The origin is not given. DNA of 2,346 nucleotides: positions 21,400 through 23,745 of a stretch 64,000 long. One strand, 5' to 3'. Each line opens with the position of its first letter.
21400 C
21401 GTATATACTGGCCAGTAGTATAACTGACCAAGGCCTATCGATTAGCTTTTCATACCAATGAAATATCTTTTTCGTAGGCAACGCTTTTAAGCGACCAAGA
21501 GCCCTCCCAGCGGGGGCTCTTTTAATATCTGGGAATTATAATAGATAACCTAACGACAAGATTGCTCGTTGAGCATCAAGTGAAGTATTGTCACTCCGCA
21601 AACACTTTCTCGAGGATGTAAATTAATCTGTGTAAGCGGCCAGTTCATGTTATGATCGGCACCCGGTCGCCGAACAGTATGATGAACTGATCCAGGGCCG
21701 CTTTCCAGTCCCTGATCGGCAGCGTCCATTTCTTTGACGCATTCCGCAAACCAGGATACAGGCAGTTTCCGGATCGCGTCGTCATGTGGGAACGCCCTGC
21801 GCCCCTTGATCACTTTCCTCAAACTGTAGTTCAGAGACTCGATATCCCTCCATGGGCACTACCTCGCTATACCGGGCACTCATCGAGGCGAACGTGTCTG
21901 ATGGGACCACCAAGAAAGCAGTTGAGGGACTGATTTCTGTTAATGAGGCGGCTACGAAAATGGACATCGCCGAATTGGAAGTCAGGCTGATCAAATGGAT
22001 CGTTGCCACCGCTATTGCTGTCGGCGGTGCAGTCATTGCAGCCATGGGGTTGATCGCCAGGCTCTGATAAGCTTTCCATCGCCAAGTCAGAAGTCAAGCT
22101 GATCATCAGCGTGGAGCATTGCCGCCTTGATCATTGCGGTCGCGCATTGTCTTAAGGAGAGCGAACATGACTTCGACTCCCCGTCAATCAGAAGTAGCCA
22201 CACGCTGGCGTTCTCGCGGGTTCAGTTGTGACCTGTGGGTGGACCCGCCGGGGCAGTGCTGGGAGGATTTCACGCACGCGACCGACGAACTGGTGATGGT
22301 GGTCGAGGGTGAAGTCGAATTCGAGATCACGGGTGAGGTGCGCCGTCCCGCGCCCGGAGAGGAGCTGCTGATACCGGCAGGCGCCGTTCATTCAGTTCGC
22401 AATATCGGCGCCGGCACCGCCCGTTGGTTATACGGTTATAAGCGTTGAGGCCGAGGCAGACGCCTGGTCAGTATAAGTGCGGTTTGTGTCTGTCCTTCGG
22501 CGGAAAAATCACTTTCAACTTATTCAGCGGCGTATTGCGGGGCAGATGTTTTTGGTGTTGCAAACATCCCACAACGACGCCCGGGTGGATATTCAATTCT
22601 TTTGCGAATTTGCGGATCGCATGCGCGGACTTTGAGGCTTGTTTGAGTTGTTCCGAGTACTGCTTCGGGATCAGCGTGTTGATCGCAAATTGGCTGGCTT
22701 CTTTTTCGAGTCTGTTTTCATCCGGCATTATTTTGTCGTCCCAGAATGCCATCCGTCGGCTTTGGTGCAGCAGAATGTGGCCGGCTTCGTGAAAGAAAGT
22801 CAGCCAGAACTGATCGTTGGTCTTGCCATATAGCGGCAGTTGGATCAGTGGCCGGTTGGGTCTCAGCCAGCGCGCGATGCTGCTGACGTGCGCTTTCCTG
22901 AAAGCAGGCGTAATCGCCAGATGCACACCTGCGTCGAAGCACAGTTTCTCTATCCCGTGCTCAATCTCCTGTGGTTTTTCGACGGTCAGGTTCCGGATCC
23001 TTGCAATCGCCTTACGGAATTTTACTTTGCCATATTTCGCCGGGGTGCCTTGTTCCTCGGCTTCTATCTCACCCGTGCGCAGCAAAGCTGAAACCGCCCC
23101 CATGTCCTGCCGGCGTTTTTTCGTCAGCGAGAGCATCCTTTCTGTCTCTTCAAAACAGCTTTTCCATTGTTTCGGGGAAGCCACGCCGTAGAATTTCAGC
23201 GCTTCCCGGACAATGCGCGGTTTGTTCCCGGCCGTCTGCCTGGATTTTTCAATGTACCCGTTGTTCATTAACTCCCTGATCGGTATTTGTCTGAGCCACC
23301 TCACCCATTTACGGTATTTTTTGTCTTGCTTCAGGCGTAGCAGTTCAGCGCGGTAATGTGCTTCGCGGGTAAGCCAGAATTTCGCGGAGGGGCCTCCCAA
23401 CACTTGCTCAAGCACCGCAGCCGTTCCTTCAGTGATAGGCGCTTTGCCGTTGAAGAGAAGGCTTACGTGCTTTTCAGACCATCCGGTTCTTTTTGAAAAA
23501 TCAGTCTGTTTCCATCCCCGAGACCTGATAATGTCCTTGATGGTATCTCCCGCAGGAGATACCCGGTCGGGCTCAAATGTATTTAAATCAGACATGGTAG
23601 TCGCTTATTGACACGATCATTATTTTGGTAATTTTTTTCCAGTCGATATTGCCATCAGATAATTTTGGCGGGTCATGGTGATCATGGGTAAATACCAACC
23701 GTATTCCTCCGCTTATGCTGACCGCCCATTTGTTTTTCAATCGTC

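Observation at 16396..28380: About 12-kb low-GC accessory island inserted at the 3' end of apaH, with a decayed duplicate of the apaH terminus marking an internal boundary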

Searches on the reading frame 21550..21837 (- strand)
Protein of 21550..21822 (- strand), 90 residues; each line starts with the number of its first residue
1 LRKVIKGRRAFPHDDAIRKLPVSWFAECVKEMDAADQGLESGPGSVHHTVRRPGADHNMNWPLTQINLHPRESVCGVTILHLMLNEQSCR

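Call 7: search_protein_families(library=pfam, proteins=[window:21550-21822:-], max_evalue=0.01)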
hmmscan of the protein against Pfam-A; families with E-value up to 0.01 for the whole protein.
window:21550-21822:- (90 aa): 0 families

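Call 39: search_protein_families(library=pfam, proteins=[window:21550-21822:-], max_evalue=1)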
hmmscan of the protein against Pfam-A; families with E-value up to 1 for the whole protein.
window:21550-21822:- (90 aa): 0 families

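Call 74: search_protein_families(library=pfam, proteins=[window:21601-21837:-], max_evalue=10)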
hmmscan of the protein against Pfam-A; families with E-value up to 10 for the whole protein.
seq(79 aa): 0 families

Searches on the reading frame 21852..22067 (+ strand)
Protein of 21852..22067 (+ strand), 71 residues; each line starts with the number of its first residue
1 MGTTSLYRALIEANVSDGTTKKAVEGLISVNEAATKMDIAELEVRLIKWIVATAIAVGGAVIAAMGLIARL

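Call 7: search_protein_families(library=pfam, proteins=[window:21852-22067:+], max_evalue=0.01)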
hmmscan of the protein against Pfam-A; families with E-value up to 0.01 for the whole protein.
window:21852-22067:+ (71 aa): 0 families

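Call 8: search_protein_families(library=padloc, proteins=[window:21852-22067:+], max_evalue=0.01)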
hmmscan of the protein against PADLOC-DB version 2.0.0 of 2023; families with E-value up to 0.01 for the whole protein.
window:21852-22067:+ (71 aa): 0 families

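Call 39: search_protein_families(library=pfam, proteins=[window:21852-22067:+], max_evalue=1)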
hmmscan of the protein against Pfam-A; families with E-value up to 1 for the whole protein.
window:21852-22067:+ (71 aa): 0 families

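Call 73: search_protein_families(library=ncbifam, proteins=[window:21852-22067:+], max_evalue=0.1)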
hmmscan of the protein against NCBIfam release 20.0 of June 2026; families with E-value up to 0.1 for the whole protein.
window:21852-22067:+ (71 aa): 0 families

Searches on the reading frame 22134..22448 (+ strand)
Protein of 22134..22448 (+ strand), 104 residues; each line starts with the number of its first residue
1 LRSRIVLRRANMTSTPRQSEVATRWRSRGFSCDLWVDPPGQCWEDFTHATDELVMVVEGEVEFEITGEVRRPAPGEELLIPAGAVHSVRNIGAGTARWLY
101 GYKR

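Call 7: search_protein_families(library=pfam, proteins=[window:22134-22448:+], max_evalue=0.01)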
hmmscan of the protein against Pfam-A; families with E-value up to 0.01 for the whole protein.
window:22134-22448:+ (104 aa): 4 families
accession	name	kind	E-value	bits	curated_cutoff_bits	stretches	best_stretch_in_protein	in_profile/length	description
PF07883.17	Cupin_2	-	9e-12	45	27.2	1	36-99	4-67/70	Cupin domain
PF05899.18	Cupin_3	-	0.00047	20.2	23.5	1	28-84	5-60/74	EutQ-like cupin domain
PF02311.25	AraC_binding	-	0.0039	17.4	21.1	1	48-100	21-75/135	AraC-like ligand binding domain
PF06249.18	EutQ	-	0.0045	17.2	21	1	45-100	90-143/152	Ethanolamine utilisation protein EutQ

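Call 8: search_protein_families(library=padloc, proteins=[window:22134-22448:+], max_evalue=0.01)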
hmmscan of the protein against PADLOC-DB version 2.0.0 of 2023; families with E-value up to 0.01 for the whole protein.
window:22134-22448:+ (104 aa): 0 families

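Call 57: find_related_loci(query=window:22164-22445:+, collection=metagenome_contigs, flank=10000)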
Query window:22164-22445:+ (94 aa) in metagenome_contigs; peptide patterns used: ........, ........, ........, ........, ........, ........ (x = any residue, [..] = any of these).
600 stretches matched a pattern (row limit reached: there are more); 164 encode a relative of the query (tblastn E <= 1e-3); the best 80 are kept; 80 distinct loci.
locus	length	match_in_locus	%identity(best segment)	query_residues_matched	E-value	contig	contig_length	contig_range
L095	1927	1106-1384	70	1-94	3e-43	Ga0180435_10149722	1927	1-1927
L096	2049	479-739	71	8-94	5e-43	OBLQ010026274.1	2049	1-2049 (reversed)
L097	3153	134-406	72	2-93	2e-42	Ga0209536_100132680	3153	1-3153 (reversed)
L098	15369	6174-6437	73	7-94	7e-42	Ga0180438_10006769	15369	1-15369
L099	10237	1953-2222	71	3-92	3e-42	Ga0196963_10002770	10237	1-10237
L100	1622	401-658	71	8-93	2e-42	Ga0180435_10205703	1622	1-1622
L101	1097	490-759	70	2-92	2e-43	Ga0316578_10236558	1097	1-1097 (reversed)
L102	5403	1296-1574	68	2-94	2e-40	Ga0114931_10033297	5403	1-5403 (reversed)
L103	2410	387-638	74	11-94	1e-40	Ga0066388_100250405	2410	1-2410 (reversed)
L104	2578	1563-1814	74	11-94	1e-40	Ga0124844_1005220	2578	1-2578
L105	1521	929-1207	68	2-94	3e-41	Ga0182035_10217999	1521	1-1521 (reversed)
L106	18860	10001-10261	74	8-94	2e-40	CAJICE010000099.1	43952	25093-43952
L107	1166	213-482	69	3-93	2e-41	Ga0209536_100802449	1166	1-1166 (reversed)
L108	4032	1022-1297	68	2-94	3e-40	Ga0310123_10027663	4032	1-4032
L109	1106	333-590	71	8-93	1e-41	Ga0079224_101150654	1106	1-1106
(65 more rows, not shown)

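Call 73: search_protein_families(library=ncbifam, proteins=[window:22134-22448:+], max_evalue=0.1)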
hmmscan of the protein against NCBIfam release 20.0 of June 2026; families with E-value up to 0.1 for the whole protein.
window:22134-22448:+ (104 aa): 6 families
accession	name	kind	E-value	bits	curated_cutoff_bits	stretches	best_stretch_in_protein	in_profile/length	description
NF008373.0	PRK11171.1-2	equivalog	0.00098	18.4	445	1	46-98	86-138/274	(S)-ureidoglycine aminohydrolase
NF007408.0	PRK09943.1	equivalog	0.0019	17.8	211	1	40-98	118-176/185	HTH-type transcriptional regulator PuuR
NF008376.0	PRK11171.1-5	equivalog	0.0019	17.4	338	1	47-100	87-140/278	(S)-ureidoglycine aminohydrolase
NF012001.0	PRK15457.1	equivalog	0.021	14.5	193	1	45-100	170-223/233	ethanolamine utilization acetate kinase EutQ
NF040771.1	AAH_UGLYAH2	exception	0.04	13.1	350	1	46-99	81-134/267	bifunctional allantoicase/(S)-ureidoglycine aminohydrolase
NF012004.0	PRK15460.1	equivalog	0.093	11.4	859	0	46-92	402-448/478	mannose-1-phosphate guanyltransferase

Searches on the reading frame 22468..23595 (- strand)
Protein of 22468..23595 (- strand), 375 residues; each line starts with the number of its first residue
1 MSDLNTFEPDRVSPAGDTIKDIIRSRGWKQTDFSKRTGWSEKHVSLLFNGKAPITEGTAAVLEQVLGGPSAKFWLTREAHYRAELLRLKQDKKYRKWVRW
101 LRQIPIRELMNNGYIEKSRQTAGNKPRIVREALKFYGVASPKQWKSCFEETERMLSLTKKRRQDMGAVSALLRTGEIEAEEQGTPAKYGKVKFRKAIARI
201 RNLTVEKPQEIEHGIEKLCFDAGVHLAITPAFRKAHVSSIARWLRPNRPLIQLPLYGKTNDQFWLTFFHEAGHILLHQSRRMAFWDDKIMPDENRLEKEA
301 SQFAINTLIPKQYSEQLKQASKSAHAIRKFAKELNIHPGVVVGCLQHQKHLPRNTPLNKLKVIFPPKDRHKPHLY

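Call 7: search_protein_families(library=pfam, proteins=[window:22468-23595:-], max_evalue=0.01)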
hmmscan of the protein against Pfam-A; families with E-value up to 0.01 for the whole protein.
window:22468-23595:- (375 aa): 3 families
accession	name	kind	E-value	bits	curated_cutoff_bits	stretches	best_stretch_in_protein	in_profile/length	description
PF06114.19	Peptidase_M78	-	5.6e-07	29.8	22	1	242-336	22-113/123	IrrE N-terminal-like domain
PF01381.28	HTH_3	-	1.8e-06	28.3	23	1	19-69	1-51/55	Helix-turn-helix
PF13560.12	HTH_31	-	0.00027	21.6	27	1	25-68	12-56/64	Helix-turn-helix domain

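Call 8: search_protein_families(library=padloc, proteins=[window:22468-23595:-], max_evalue=0.01)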
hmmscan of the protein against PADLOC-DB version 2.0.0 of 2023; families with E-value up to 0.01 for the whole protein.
window:22468-23595:- (375 aa): 15 families
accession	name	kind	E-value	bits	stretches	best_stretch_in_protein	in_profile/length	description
PDLC03982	PD-Lambda-2_B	-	1.4e-29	101.6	1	17-349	62-377/402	-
PDLC03947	RmrA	-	1.7e-07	28.4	1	232-313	178-256/383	-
PDLC03953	RmrA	-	7.5e-07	26.7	1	257-317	202-252/373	-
PDLC03945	RmrA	-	1.6e-06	25.5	1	242-322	187-265/394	-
PDLC03954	RmrA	-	7.9e-06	23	1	231-312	177-255/380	-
PDLC04141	capP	-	2.7e-05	21.8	1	266-334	70-139/242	capP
PDLC03949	RmrA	-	3.2e-05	21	1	267-329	193-246/363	-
PDLC04759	PDC-M64B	-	4.6e-05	21.5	1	18-67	30-79/135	-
PDLC03952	RmrA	-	9.9e-05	19.3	1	247-312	204-267/395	-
PDLC04762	PDC-M64C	-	0.00024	19.1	1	17-70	30-83/97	-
PDLC03948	RmrA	-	0.00025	18.1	1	237-312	181-254/397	-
PDLC03944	RmrA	-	0.0012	16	1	267-319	203-254/384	-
PDLC02926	HTH_VI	-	0.0019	16.5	0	16-73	3-60/92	-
PDLC04757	PDC-M64B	-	0.003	15.5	1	18-67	33-82/128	-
PDLC04760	PDC-M64C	-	0.0096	14.3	0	18-68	30-80/93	-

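Call 73: search_protein_families(library=ncbifam, proteins=[window:22468-23595:-], max_evalue=0.1)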
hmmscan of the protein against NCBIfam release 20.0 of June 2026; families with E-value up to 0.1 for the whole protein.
window:22468-23595:- (375 aa): 3 families
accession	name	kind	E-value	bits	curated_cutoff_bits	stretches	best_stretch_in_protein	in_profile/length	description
NF052239.1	antitox_spr1629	equivalog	1.7e-06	27.4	335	1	241-322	186-265/377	spr1629 family repressor/antitoxin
TIGR02607.1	antidote_HigA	equivalog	4e-06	26.6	47.7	1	19-76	12-68/81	HigA family addiction module antitoxin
NF007238.0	PRK09672.1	equivalog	0.009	15.2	274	1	267-322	169-216/309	phage exclusion protein Lit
